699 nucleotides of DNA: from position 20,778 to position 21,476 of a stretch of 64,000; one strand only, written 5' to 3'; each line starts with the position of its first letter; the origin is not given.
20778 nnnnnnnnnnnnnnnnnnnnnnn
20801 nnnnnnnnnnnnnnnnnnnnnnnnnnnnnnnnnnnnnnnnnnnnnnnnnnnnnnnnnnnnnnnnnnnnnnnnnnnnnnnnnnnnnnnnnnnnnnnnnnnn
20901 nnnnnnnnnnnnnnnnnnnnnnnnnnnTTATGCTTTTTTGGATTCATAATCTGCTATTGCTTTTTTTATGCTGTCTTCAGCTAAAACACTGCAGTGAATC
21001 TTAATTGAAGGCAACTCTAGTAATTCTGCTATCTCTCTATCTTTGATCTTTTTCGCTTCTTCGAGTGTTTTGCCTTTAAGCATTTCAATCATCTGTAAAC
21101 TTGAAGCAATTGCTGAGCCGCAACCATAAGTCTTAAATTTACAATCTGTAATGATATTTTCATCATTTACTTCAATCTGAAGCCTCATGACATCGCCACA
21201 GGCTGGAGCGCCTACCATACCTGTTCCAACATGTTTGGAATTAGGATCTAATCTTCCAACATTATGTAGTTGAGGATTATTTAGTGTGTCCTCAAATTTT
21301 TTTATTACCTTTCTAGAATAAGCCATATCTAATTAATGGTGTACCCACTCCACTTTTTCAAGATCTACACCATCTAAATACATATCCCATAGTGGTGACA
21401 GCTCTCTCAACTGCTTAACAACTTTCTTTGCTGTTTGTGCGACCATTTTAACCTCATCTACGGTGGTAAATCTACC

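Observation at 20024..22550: ISC operon without hscB, hscA or iscR, and an IscU with an altered HscA-docking motif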

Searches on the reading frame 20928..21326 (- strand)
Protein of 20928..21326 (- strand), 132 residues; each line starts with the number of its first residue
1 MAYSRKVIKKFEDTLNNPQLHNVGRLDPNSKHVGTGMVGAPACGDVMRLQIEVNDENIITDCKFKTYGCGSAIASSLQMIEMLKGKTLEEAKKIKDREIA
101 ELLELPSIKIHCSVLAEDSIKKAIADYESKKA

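Call 5: search_protein_families(library=ncbifam, proteins=[window:20928-21326:-], max_evalue=0.001)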
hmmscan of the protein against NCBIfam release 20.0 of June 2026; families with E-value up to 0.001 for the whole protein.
window:20928-21326:- (132 aa): 4 families
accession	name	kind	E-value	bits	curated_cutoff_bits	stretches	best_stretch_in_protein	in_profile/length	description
TIGR01999.1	iscU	equivalog_domain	1.1e-53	180.6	192.4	1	10-131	4-123/124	Fe-S cluster assembly scaffold IscU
TIGR03419.1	NifU_clost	equivalog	8.5e-38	129.5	187.9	1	3-131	1-120/121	Fe-S cluster assembly scaffold protein NifU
TIGR02000.1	NifU_proper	equivalog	3.7e-31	108.6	273.3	1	3-129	4-123/290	Fe-S cluster assembly protein NifU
TIGR01994.1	SUF_scaf_2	equivalog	3.4e-13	49.8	92.5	1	38-96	31-88/137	Fe-S cluster assembly sulfur transfer protein SufU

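Call 6: find_encoding_contigs(protein=window:20928-21326:-, flank=10000, max_places=10)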
Protein window:20928-21326:- (132 aa): 24 contigs read that carry it; 10 places shown.
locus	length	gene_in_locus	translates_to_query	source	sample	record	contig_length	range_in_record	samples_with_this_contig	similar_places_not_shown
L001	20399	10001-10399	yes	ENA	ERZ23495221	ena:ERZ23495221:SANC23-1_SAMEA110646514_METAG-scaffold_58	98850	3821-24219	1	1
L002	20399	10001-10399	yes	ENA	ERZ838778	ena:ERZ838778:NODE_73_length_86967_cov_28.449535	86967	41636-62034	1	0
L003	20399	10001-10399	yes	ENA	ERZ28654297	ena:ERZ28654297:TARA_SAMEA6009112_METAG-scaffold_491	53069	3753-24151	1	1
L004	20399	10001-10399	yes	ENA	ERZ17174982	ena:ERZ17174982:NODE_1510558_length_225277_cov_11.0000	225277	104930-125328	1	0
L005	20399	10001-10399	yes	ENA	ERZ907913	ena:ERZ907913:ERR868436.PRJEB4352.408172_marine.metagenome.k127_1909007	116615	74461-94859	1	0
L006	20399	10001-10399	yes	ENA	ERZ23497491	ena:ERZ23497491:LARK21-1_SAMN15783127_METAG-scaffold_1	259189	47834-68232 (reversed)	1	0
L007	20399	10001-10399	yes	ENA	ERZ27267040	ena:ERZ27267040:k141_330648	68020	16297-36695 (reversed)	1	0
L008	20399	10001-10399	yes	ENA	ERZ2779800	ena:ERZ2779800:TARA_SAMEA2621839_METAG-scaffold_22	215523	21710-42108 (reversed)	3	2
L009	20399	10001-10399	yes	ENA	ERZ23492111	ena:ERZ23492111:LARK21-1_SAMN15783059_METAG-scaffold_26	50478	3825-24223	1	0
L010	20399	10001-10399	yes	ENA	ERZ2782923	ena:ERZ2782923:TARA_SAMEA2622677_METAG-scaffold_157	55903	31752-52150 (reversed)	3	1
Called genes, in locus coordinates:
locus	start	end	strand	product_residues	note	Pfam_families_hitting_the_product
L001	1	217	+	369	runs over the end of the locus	PF11288:DUF3089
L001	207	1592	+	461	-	PF07690:MFS_1, PF13347:MFS_2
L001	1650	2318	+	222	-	PF00881:Nitroreductase, PF14512:TM1586_NiRdase (faint)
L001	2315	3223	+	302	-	PF00561:Abhydrolase_1, PF12146:Hydrolase_4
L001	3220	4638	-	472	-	PF01435:Peptidase_M48, PF07719:TPR_2 (faint), PF13424:TPR_12 (faint), PF14559:TPR_19 (faint)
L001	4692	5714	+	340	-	PF01594:AI-2E_transport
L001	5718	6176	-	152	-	PF00578:AhpC-TSA, PF08534:Redoxin, PF13911:AhpC-TSA_2 (weak)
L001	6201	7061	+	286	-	PF00701:DHDPS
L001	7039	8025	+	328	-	PF06804:BamC_C (weak)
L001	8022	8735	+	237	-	PF01259:SAICAR_synt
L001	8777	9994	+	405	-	PF00266:Aminotran_5, PF01053:Cys_Met_Meta_PP (weak)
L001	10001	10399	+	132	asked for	PF01592:NifU_N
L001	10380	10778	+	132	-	PF01521:Fe-S_biosyn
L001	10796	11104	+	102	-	PF00111:Fer2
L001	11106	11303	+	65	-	PF04384:Fe-S_assembly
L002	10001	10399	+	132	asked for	PF01592:NifU_N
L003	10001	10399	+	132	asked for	PF01592:NifU_N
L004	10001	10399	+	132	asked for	PF01592:NifU_N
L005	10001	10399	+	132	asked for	PF01592:NifU_N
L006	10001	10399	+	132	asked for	PF01592:NifU_N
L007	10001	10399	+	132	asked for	PF01592:NifU_N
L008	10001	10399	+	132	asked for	PF01592:NifU_N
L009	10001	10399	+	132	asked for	PF01592:NifU_N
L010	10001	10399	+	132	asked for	PF01592:NifU_N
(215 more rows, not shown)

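Call 15: find_homologous_proteins(query=window:20928-21326:-, max_evalue=1e-10)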
Query window:20928-21326:- (132 aa): 8000 proteins with E <= 1e-10 among 8000 candidates; the best 120 are listed.
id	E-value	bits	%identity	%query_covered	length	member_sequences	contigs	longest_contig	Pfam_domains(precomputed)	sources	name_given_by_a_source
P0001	5.7e-79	280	99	100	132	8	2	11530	PF01592.22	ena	-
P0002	2.9e-72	258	91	99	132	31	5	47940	PF01592.22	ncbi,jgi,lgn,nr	ncbi:MAG: Fe-S cluster assembly scaffold IscU [SAR86 cluster bacterium]|jgi:nitrogen fixation NifU-l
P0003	8.8e-71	254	90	99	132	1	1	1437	PF01592.22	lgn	-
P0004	2.2e-70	252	89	99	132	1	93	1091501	PF01592.22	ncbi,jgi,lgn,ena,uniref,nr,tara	ncbi:MAG: iron-sulfur cluster assembly scaffold protein [Gammaproteobacteria bacterium]|uniref:Fe-S 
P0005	2.3e-70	252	89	99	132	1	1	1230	PF01592.22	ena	-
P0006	2.3e-70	252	89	99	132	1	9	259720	PF01592.22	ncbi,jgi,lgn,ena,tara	jgi:nitrogen fixation NifU-like protein|tara:strand:- start:23335 stop:23733 length:399 start_codon:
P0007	3.1e-70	252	90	100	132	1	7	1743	PF01592.22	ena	-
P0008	4.0e-70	251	90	100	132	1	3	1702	PF01592.22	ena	-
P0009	5.4e-70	251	89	99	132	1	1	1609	PF01592.22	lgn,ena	-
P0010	5.6e-70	251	89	99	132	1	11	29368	PF01592.22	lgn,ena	-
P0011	5.8e-70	251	89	99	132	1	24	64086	PF01592.22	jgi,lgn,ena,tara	tara:strand:- start:36084 stop:36482 length:399 start_codon:yes stop_codon:yes gene_type:complete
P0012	6.5e-70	251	89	99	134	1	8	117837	PF01592.22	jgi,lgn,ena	-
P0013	1.2e-69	250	89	99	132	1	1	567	PF01592.22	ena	-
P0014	1.5e-69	250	88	99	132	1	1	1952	PF01592.22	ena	-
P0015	1.5e-69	250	89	100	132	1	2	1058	PF01592.22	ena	-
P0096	1.0e-66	240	83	100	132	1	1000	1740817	PF01592.22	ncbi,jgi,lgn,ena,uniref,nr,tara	ncbi:iron-sulfur cluster assembly scaffold protein [SAR86 cluster bacterium]|jgi:nitrogen fixation N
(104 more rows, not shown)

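Call 17: find_encoding_contigs(protein=P0096, flank=10000, max_places=4)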
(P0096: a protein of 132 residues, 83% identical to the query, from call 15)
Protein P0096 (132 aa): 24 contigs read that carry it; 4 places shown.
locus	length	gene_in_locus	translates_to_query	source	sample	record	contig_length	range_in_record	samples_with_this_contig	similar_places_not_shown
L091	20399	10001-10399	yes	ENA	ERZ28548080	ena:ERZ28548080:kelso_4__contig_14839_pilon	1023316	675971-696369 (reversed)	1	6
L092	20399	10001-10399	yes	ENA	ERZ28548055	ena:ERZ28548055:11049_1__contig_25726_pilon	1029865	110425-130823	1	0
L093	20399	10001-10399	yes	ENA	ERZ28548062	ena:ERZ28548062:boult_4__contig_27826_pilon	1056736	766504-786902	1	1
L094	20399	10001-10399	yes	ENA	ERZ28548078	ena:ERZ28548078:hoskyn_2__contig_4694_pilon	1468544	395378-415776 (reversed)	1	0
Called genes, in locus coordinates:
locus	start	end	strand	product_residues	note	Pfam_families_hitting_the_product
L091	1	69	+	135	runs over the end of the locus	PF24608:PDDEXK_15 (weak)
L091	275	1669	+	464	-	PF07690:MFS_1, PF13347:MFS_2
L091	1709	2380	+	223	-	PF00881:Nitroreductase, PF14512:TM1586_NiRdase (faint)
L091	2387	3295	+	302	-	PF00561:Abhydrolase_1, PF12146:Hydrolase_4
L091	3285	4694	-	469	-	PF01435:Peptidase_M48, PF14559:TPR_19 (faint)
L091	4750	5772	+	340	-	PF01594:AI-2E_transport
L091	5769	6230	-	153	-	PF00578:AhpC-TSA, PF08534:Redoxin, PF13911:AhpC-TSA_2 (weak)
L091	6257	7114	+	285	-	PF00701:DHDPS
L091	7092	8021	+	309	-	PF06804:BamC_C (weak)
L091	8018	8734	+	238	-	PF01259:SAICAR_synt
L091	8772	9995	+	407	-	PF00266:Aminotran_5, PF01053:Cys_Met_Meta_PP (weak)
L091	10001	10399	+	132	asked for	PF01592:NifU_N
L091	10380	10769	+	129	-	PF01521:Fe-S_biosyn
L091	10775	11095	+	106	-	PF00111:Fer2, PF13510:Fer2_4 (faint)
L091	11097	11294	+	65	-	PF04384:Fe-S_assembly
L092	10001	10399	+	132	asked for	PF01592:NifU_N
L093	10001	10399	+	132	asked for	PF01592:NifU_N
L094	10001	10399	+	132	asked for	PF01592:NifU_N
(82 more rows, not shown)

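Call 33: search_protein_representatives(protein=window:20928-21326:-)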
Query: 132 residues. Proteins with E-value up to 0.001 (for the whole library): 7168; up to 1e-10: 2717; up to 1e-30: 175. The best 150 are listed.
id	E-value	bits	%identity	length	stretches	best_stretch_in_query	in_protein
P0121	1.3e-58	212.6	40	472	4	17-130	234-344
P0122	4.2e-51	188.3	37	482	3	21-130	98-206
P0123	4.7e-49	181.7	64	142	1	1-130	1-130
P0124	2.5e-47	176.1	69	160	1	10-130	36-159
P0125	5.2e-43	162.2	69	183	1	1-131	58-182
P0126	9.9e-43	161.3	67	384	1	10-131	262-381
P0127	1.3e-42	161.0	68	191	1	1-131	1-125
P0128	2.2e-42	160.2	67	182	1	1-130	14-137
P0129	2.0e-41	157.1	67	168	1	1-131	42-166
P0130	2.3e-41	156.9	67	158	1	1-130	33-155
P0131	2.6e-41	156.7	66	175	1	2-131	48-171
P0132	3.3e-41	156.4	66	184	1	1-131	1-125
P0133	3.5e-41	156.3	69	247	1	1-127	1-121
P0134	1.8e-40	154.0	66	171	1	3-130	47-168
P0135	2.0e-40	153.8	67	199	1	1-132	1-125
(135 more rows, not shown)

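Call 40: search_solved_structures(query=window:20928-21326:-, max_evalue=1e-20, show_alignments=4)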
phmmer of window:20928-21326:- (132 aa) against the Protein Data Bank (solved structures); distinct sequences matched with E-value up to 1e-20: 25.
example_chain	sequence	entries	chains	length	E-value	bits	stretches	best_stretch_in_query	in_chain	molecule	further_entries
2l4x_A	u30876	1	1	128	6.2e-49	168.4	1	1-131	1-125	Iron-sulfur cluster assembly scaffold protein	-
3lvl_A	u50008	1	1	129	1.8e-48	166.9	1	2-131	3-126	NifU-like protein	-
2kqk_A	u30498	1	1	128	8.4e-48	164.7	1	1-131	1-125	NifU-like protein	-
9vwk_A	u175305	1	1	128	1.2e-47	164.2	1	1-131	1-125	Iron-sulfur cluster assembly scaffold protein IscU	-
1q48_A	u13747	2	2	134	2.2e-47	163.4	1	1-131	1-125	NifU-like protein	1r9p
6uxe_D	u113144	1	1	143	6.1e-43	149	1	1-130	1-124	Iron-sulfur cluster assembly enzyme ISCU, mitochondrial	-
8tvt_D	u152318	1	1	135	9.6e-43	148.4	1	1-130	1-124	Iron-sulfur cluster assembly enzyme ISCU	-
6w1d_D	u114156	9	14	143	1.2e-42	148.1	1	1-130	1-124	Iron-sulfur cluster assembly enzyme ISCU, mitochondrial | Iron-sulfur cluster assembly enzyme ISCU | Isoform 1 of Iron-sulfur cluster assembly enzyme ISCU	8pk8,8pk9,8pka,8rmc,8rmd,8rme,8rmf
5t0v_a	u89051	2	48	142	1.7e-42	147.6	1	21-131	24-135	Iron sulfur cluster assembly protein 1, mitochondrial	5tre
6nzu_D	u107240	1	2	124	3e-42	146.8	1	9-130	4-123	Iron-sulfur cluster assembly enzyme ISCU, mitochondrial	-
7rtk_D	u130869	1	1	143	4.5e-42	146.2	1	9-130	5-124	Iron-sulfur cluster assembly enzyme ISCU, mitochondrial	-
5wkp_D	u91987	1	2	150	8e-42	145.4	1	14-130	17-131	Iron-sulfur cluster assembly enzyme ISCU, mitochondrial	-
5wlw_D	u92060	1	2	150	8e-42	145.4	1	14-130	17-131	Iron-sulfur cluster assembly enzyme ISCU, mitochondrial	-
6wi2_D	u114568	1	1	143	1.1e-41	145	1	13-130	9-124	Iron-sulfur cluster assembly enzyme ISCU, mitochondrial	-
6wih_D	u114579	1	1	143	1.4e-41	144.6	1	14-130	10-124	Iron-sulfur cluster assembly enzyme ISCU, mitochondrial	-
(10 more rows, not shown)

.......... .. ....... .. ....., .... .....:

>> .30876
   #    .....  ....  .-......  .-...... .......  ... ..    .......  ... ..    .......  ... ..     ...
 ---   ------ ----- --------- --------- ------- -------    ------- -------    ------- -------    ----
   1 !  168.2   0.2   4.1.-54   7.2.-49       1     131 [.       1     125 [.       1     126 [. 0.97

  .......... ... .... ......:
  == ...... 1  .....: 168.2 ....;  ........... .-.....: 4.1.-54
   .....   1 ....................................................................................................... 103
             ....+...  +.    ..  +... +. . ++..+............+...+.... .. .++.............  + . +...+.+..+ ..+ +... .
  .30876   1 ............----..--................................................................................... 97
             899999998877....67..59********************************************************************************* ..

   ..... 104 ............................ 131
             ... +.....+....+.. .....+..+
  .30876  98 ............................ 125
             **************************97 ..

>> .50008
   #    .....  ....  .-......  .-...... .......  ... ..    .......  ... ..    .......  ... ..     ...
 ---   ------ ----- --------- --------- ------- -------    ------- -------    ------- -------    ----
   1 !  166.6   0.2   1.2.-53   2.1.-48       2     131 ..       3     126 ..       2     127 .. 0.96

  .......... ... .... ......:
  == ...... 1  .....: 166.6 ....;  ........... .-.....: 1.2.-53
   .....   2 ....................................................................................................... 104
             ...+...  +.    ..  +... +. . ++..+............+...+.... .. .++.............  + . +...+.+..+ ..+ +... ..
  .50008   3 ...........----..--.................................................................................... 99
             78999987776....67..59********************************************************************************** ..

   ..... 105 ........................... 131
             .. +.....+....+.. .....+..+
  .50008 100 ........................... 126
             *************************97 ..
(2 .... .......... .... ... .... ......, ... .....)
